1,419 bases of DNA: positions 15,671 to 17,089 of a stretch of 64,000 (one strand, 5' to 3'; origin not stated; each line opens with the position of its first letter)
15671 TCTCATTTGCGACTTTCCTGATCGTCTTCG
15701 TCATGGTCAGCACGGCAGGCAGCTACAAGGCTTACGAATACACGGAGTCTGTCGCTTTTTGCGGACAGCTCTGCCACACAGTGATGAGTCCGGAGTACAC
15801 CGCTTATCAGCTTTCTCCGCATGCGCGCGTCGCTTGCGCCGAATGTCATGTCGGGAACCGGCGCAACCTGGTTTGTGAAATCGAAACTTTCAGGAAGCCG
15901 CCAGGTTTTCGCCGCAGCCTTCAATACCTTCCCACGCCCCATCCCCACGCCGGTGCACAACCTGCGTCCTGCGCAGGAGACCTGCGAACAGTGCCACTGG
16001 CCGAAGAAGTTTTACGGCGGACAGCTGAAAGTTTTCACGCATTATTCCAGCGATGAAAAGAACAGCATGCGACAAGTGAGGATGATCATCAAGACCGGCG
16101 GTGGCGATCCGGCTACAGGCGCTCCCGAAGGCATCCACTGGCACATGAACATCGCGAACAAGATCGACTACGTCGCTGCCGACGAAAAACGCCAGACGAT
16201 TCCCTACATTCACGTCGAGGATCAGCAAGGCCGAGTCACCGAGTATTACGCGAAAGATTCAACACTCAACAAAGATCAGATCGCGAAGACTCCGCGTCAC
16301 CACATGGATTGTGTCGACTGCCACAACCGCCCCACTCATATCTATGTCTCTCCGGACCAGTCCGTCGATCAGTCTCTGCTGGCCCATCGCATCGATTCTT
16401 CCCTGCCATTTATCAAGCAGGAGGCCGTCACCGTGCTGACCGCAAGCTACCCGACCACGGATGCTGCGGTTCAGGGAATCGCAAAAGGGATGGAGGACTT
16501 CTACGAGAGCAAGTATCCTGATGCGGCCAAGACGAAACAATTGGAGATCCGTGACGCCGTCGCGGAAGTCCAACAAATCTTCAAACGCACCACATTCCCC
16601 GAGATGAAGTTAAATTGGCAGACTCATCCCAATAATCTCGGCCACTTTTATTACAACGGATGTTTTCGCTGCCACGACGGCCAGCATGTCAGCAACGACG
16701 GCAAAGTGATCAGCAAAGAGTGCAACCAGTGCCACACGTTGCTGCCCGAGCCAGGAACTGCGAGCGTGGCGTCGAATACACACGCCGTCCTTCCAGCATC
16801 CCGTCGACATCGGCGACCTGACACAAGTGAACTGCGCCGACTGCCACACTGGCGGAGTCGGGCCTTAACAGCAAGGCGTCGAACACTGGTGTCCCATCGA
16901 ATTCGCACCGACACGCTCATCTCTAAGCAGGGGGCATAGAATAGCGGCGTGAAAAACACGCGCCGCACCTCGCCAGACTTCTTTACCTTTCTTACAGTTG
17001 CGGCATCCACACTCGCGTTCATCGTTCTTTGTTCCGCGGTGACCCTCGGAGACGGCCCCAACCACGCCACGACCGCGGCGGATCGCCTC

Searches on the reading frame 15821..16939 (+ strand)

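Call 100: search_protein_families(library=pfam, proteins=[window:15821-16939:+], max_evalue=0.00001)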
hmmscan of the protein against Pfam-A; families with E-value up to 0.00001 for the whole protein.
window:15821-16939:+ (372 aa): 1 family
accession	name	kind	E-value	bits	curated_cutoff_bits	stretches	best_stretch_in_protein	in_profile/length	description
PF14522.11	Cytochrome_C7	-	3e-06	27.4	24.8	0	261-306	37-67/67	Cytochrome c7 and related cytochrome c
